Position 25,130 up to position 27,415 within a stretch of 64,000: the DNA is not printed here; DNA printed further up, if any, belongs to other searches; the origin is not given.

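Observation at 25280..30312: Adjacent T9SS-secreted pentaheme cytochrome and CRTAC1-like FG-GAP/ASPIC propeller protein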

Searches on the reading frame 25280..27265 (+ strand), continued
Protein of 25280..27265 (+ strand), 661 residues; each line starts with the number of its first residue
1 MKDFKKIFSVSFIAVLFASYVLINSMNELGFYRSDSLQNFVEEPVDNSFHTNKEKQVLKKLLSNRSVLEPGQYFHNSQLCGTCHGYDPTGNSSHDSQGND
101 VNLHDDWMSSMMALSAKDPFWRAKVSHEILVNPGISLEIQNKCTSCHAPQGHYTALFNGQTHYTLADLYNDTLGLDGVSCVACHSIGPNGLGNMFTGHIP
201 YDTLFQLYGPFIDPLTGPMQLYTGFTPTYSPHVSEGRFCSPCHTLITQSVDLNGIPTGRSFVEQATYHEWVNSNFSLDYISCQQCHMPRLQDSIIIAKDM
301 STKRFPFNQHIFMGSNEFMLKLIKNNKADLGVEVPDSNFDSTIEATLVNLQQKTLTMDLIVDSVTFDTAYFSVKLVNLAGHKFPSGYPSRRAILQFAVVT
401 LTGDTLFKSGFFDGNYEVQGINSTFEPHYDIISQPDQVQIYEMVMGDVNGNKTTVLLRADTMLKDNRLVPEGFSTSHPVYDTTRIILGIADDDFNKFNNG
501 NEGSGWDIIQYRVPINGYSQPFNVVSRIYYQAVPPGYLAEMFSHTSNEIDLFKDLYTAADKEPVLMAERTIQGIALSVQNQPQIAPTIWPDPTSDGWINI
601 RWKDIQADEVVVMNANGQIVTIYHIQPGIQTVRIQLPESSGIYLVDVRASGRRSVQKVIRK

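Call 63: find_encoding_contigs(protein=P0004, flank=6000, max_places=1)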
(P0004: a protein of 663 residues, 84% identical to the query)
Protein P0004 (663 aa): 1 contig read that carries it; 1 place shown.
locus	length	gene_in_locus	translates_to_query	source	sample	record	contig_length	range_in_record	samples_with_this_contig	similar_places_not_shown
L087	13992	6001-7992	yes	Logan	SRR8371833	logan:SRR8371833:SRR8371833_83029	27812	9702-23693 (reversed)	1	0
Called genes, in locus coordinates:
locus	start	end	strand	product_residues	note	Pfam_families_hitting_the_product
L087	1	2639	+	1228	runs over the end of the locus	PF00512:HisKA (weak), PF02518:HATPase_c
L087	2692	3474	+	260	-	PF00378:ECH_1, PF16113:ECH_2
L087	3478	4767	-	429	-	PF00579:tRNA-synt_1b, PF22421:SYY_C-terminal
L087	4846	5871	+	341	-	PF01073:3Beta_HSD, PF01370:Epimerase, PF04321:RmlD_sub_bind, PF07993:NAD_binding_4, PF13460:NAD_binding_10 (weak), PF16363:GDP_Man_Dehyd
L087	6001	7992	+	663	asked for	PF14522:Cytochrome_C7 (faint), PF22113:Mtrc-MtrF_II-IV_dom (faint), PF18962:Por_Secre_tail (faint)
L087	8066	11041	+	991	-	PF13517:FG-GAP_3, PF01839:FG-GAP (faint), PF13517:FG-GAP_3, PF07593:UnbV_ASPIC, PF19081:Ig_7, PF18962:Por_Secre_tail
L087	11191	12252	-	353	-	PF17773:UPF0176_N, PF00581:Rhodanese, PF12368:Rhodanese_C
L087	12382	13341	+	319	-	PF04321:RmlD_sub_bind, PF01370:Epimerase, PF16363:GDP_Man_Dehyd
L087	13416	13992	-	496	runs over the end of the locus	PF00801:PKD, PF18911:PKD_4, PF18962:Por_Secre_tail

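Call 64: find_encoding_contigs(protein=P0003, flank=6000, max_places=1)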
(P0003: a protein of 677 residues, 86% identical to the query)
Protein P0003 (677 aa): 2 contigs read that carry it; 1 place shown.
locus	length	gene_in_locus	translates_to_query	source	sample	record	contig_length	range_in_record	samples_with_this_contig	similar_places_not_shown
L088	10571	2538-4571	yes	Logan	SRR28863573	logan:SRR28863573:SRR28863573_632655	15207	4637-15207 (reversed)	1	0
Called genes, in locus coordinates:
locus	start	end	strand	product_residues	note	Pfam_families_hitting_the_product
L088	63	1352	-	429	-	PF00579:tRNA-synt_1b, PF22421:SYY_C-terminal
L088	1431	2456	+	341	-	PF01073:3Beta_HSD, PF01370:Epimerase, PF04321:RmlD_sub_bind (weak), PF07993:NAD_binding_4, PF13460:NAD_binding_10 (weak), PF16363:GDP_Man_Dehyd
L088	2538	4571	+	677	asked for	PF14522:Cytochrome_C7 (faint), PF18962:Por_Secre_tail (weak)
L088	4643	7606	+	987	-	PF01839:FG-GAP (faint), PF13517:FG-GAP_3, PF07593:UnbV_ASPIC, PF19081:Ig_7, PF18962:Por_Secre_tail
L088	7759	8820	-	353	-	PF17773:UPF0176_N, PF00581:Rhodanese, PF12368:Rhodanese_C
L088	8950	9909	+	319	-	PF04321:RmlD_sub_bind, PF01370:Epimerase, PF16363:GDP_Man_Dehyd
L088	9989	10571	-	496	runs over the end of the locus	PF00801:PKD, PF18911:PKD_4, PF18962:Por_Secre_tail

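Call 67: search_protein_representatives(alignment_id=A1)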
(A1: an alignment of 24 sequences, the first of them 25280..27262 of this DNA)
Query: 24 sequences, 652 profile positions. Proteins with E-value up to 0.001 (for the whole library): 4304; up to 1e-10: 2299; up to 1e-30: 914. The best 150 are listed.
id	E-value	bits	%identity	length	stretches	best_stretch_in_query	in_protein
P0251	1.6e-236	803.0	-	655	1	5-651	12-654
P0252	1.8e-231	786.3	-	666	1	9-652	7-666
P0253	4.8e-230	781.6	-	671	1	21-650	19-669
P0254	5.0e-229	778.2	-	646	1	26-650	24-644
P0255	1.6e-224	763.3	-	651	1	8-650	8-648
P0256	1.1e-221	754.0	-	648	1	6-650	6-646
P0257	8.2e-221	751.1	-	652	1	37-651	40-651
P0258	2.2e-218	743.1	-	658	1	9-651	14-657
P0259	2.1e-216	736.5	-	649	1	8-651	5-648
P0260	1.2e-215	734.0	-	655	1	10-651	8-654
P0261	5.1e-211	718.7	-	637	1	12-650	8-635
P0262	9.9e-208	707.8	-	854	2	4-578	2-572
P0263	4.3e-202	689.2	-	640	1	55-650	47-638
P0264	1.7e-200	684.0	-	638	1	9-651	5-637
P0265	5.0e-198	675.8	-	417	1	57-470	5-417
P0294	6.8e-149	513.5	-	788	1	48-557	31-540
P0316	7.6e-122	424.1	-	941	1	48-557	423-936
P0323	3.2e-116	405.5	-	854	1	55-555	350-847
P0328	7.9e-114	397.6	-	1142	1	50-555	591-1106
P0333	5.7e-113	394.8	-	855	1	59-569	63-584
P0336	2.0e-112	393.0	-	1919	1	55-560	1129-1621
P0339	6.2e-111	388.0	-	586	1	51-558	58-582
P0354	3.2e-108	379.1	-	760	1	58-555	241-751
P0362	4.9e-107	375.1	-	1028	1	55-559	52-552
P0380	1.4e-102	360.4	-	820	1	57-559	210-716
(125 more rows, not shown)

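Call 68: search_protein_families(library=pfam, proteins=[P0336, P0328, P0316, P0323, P0362, P0262, P0294, P0333, P0380, P0354], max_evalue=0.001)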
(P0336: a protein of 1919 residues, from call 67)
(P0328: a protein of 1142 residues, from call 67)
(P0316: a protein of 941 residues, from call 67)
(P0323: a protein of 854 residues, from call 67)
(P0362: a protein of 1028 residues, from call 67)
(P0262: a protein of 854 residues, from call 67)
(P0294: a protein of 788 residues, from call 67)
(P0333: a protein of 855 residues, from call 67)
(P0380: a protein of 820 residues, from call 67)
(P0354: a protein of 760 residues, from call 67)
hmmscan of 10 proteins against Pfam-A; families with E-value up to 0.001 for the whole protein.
P0336 (1919 aa): 2 families
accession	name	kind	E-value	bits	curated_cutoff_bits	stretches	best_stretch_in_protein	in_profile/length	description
PF13442.11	Cytochrome_CBB3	-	1e-05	26.2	27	0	1747-1822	5-67/68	Cytochrome C oxidase, cbb3-type, subunit III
PF01483.27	P_proprotein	-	0.00099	19.6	21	0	968-1082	5-86/86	Proprotein convertase P-domain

P0328 (1142 aa): 7 families
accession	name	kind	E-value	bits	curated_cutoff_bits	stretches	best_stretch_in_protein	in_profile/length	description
PF07995.17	GSDH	-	2.8e-38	132.5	25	1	43-291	1-226/332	Glucose / Sorbosone dehydrogenase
PF00754.31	F5_F8_type_C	-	2.1e-22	80.1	28.2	1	458-573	5-122/127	F5/8 type C domain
PF22633.2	F5_F8_type_C_2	-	1.4e-21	77.3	27.8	1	476-561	1-91/91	NedA-like, galactose-binding domain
PF22113.1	Mtrc-MtrF_II-IV_dom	-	5.8e-06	26.4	30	0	596-730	21-148/176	Outer membrane cytochrome MtrC/MtrF-like, domains II/IV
PF14522.11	Cytochrome_C7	-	2.4e-05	24.5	24.8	0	597-711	6-67/67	Cytochrome c7 and related cytochrome c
PF13442.11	Cytochrome_CBB3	-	0.00076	20.2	27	0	599-638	9-43/68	Cytochrome C oxidase, cbb3-type, subunit III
PF13435.11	Cytochrome_C554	-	0.00097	20.5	20.8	0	605-710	1-83/84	Cytochrome c554 and c-prime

P0316 (941 aa): 5 families
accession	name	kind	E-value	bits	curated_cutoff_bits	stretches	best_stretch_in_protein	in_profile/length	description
PF07995.17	GSDH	-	1.1e-19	71.4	25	1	69-403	2-325/332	Glucose / Sorbosone dehydrogenase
PF13442.11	Cytochrome_CBB3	-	7.2e-05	23.5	27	0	438-471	12-42/68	Cytochrome C oxidase, cbb3-type, subunit III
PF23500.1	DUF7133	-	0.00014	21.8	27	0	163-400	120-345/385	Domain of unknown function (DUF7133)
PF14522.11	Cytochrome_C7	-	0.00061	20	24.8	0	436-545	12-67/67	Cytochrome c7 and related cytochrome c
PF22113.1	Mtrc-MtrF_II-IV_dom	-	0.00096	19.2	30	0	435-547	79-166/176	Outer membrane cytochrome MtrC/MtrF-like, domains II/IV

P0323 (854 aa): 4 families
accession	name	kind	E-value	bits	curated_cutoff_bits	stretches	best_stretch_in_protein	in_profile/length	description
PF22113.1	Mtrc-MtrF_II-IV_dom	-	1.6e-08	34.7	30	1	353-467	77-166/176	Outer membrane cytochrome MtrC/MtrF-like, domains II/IV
PF14522.11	Cytochrome_C7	-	1.4e-05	25.3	24.8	0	515-572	37-66/67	Cytochrome c7 and related cytochrome c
PF14537.11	Cytochrom_c3_2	-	5.7e-05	23.9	25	0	410-466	22-66/79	Cytochrome c3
PF09699.15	Paired_CXXCH_1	-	0.00029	20.9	20.6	0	412-428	4-20/41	Doubled CXXCH motif (Paired_CXXCH_1)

P0362 (1028 aa): 3 families
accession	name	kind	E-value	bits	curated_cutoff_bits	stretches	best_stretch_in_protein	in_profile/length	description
PF22113.1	Mtrc-MtrF_II-IV_dom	-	1.4e-07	31.6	30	1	54-170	76-167/176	Outer membrane cytochrome MtrC/MtrF-like, domains II/IV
PF14522.11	Cytochrome_C7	-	1e-05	25.7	24.8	0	59-167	13-67/67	Cytochrome c7 and related cytochrome c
PF13442.11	Cytochrome_CBB3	-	0.00097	19.9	27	0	111-128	6-24/68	Cytochrome C oxidase, cbb3-type, subunit III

P0262 (854 aa): 3 families
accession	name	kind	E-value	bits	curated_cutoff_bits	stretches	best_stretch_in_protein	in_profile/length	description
PF18962.6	Por_Secre_tail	-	6.8e-10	39.5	27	1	764-851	1-73/75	Secretion system C-terminal sorting domain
PF14522.11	Cytochrome_C7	-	9.1e-10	38.7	24.8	0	113-163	8-49/67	Cytochrome c7 and related cytochrome c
PF22113.1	Mtrc-MtrF_II-IV_dom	-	4.4e-07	30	30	0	51-164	75-165/176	Outer membrane cytochrome MtrC/MtrF-like, domains II/IV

P0294 (788 aa): 4 families
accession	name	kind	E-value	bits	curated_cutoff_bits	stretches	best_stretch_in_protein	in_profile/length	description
PF22113.1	Mtrc-MtrF_II-IV_dom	-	3.9e-07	30.2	30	1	138-259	74-167/176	Outer membrane cytochrome MtrC/MtrF-like, domains II/IV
PF02335.20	Cytochrom_C552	-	1.4e-06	28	24.1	1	238-265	234-261/438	Cytochrome c552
PF14522.11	Cytochrome_C7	-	1.9e-05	24.8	24.8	0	138-255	43-66/67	Cytochrome c7 and related cytochrome c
PF14537.11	Cytochrom_c3_2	-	0.00012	22.9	25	0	104-154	22-66/79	Cytochrome c3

P0333 (855 aa): 2 families
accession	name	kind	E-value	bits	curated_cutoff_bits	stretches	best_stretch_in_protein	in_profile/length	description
PF22113.1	Mtrc-MtrF_II-IV_dom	-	3.6e-06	27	30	1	66-175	81-165/176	Outer membrane cytochrome MtrC/MtrF-like, domains II/IV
PF14522.11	Cytochrome_C7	-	3.6e-05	24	24.8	0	66-174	13-67/67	Cytochrome c7 and related cytochrome c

P0380 (820 aa): 7 families
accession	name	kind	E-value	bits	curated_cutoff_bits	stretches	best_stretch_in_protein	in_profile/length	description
PF00404.24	Dockerin_1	-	1.1e-08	35.5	22.9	1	763-809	3-56/57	Dockerin type I domain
PF04862.18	DUF642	-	2.6e-07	31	27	1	24-171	1-144/157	Protein of unknown function (DUF642)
PF22113.1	Mtrc-MtrF_II-IV_dom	-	4.8e-06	26.6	30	1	214-325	80-164/176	Outer membrane cytochrome MtrC/MtrF-like, domains II/IV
PF14522.11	Cytochrome_C7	-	9e-06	25.9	24.8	0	210-325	7-67/67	Cytochrome c7 and related cytochrome c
PF14537.11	Cytochrom_c3_2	-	2.2e-05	25.3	25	0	267-325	21-65/79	Cytochrome c3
PF13442.11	Cytochrome_CBB3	-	2.9e-05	24.8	27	0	267-292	6-30/68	Cytochrome C oxidase, cbb3-type, subunit III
PF02412.23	TSP_3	-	8e-05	22.7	25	1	727-748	15-36/36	Thrombospondin type 3 repeat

P0354 (760 aa): 5 families
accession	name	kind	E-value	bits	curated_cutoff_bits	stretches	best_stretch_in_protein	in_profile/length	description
PF01925.25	TauE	-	2.3e-27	96.6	32.6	1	2-183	62-235/237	Sulfite exporter TauE/SafE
PF13435.11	Cytochrome_C554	-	4.4e-07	31.2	20.8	0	247-356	1-83/84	Cytochrome c554 and c-prime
PF14522.11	Cytochrome_C7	-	2.6e-06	27.6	24.8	0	402-462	33-66/67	Cytochrome c7 and related cytochrome c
PF14537.11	Cytochrom_c3_2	-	0.00011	23.1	25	0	304-358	22-66/79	Cytochrome c3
PF22113.1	Mtrc-MtrF_II-IV_dom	-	0.00023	21.2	30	0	245-358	81-165/176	Outer membrane cytochrome MtrC/MtrF-like, domains II/IV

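Call 70: find_encoding_contigs(protein=P0339, flank=8000, max_places=2)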
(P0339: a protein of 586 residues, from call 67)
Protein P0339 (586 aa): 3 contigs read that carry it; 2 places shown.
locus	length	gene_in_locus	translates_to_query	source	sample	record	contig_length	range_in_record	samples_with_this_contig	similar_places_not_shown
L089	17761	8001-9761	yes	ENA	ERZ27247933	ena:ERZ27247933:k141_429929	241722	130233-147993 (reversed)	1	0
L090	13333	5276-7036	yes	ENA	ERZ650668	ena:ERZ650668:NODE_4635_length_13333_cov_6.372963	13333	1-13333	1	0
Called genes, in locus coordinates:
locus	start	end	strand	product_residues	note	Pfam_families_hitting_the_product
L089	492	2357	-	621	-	PF02415:Chlam_PMP (faint), PF11617:Cu-binding_MopE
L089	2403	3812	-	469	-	PF04185:Phosphoesterase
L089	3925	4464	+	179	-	PF00355:Rieske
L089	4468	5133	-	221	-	-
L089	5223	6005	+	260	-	-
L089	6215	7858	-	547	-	PF01839:FG-GAP (faint), PF13517:FG-GAP_3, PF07593:UnbV_ASPIC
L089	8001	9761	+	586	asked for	PF14522:Cytochrome_C7 (faint), PF00034:Cytochrom_C (faint), PF13435:Cytochrome_C554 (faint), PF13442:Cytochrome_CBB3 (faint), PF22113:Mtrc-MtrF_II-IV_dom (faint)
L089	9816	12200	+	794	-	-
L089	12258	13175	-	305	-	-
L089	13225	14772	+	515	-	PF09587:PGA_cap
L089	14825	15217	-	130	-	PF02823:ATP-synt_DE_N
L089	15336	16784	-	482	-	PF02874:ATP-synt_ab_N, PF00006:ATP-synt_ab, PF22919:ATP-synt_VA_C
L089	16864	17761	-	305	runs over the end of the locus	PF00231:ATP-synt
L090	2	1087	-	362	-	?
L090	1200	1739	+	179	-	PF00355:Rieske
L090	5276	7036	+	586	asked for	PF14522:Cytochrome_C7 (faint), PF00034:Cytochrom_C (faint), PF13435:Cytochrome_C554 (faint), PF13442:Cytochrome_CBB3 (faint), PF22113:Mtrc-MtrF_II-IV_dom (faint)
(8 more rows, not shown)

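Call 71: predict_structure(alignment_id=A3)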
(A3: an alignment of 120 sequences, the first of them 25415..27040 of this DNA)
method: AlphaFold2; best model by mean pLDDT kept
length: 542 residues; sequences in the alignment: 120
mean_pLDDT: 89.5   pTM: 0.89
mean pLDDT of the five models: 89.5, 88.5, 86.9, 86.3, 84.7
residues with pLDDT >= 90: 366; 70-90: 146; 50-70: 24; < 50: 6
segments of 3 or more residues with pLDDT < 50: 540-542
pLDDT, mean of each block of 10 residues (from residue 1): 72 68 76 83 81 85 93 97 96 95 95 96 96 92 94 92 87 82 92 91 94 94 93 87 78 67 77 96 97 94 93 95 96 93 91 96 97 94 94 96 95 94 92 89 78 77 96 94 97 97 98 97 94 56 46
secondary structure, 60 per line:
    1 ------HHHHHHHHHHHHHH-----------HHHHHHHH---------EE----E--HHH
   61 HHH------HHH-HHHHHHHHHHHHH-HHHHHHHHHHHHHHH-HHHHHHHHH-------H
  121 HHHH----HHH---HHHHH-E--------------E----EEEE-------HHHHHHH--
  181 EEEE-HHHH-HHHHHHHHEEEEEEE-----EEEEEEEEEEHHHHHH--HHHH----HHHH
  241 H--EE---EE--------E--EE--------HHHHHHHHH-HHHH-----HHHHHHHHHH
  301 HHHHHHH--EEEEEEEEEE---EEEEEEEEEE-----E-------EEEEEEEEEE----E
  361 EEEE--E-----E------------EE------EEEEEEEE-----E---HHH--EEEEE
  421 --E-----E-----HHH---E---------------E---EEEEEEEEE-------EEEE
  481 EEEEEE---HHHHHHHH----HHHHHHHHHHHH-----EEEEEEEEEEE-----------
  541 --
elements in order: H7-20 H32-39 H58-63 H74-86 H88-102 H104-112 H120-124 H135-139 E161-164 H172-178 E181-184 H186-189 H191-198 E199-205 E211-220 H221-226 H229-232 H237-241 H272-280 H282-285 H291-307 E310-319 E323-332 E346-355 E360-364 E394-401 E416-420 E461-469 E477-486 H490-497 H502-513 E519-529

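Call 74: find_encoding_contigs(protein=P0328, flank=8000, max_places=1)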
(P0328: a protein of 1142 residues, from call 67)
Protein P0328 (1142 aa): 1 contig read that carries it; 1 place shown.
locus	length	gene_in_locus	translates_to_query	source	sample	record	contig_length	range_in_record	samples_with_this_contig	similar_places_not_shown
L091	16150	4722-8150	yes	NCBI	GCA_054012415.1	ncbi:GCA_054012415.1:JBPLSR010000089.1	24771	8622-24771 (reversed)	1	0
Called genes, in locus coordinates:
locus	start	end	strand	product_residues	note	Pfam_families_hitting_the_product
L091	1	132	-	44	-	?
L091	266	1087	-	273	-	PF01476:LysM, PF01551:Peptidase_M23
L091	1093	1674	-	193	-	PF09335:VTT_dom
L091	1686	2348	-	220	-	PF01135:PCMT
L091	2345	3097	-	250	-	PF01975:SurE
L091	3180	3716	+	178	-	PF01713:Smr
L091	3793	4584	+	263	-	PF01026:TatD_DNase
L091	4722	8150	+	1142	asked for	PF07995:GSDH, PF00754:F5_F8_type_C, PF22633:F5_F8_type_C_2, PF14522:Cytochrome_C7 (faint), PF22113:Mtrc-MtrF_II-IV_dom (faint)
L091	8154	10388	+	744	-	-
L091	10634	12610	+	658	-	PF00990:GGDEF, PF00563:EAL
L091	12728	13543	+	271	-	PF01875:Memo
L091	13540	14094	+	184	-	PF01871:AMMECR1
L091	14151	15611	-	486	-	PF01435:Peptidase_M48, PF14559:TPR_19 (faint)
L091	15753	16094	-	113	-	PF04358:DsrC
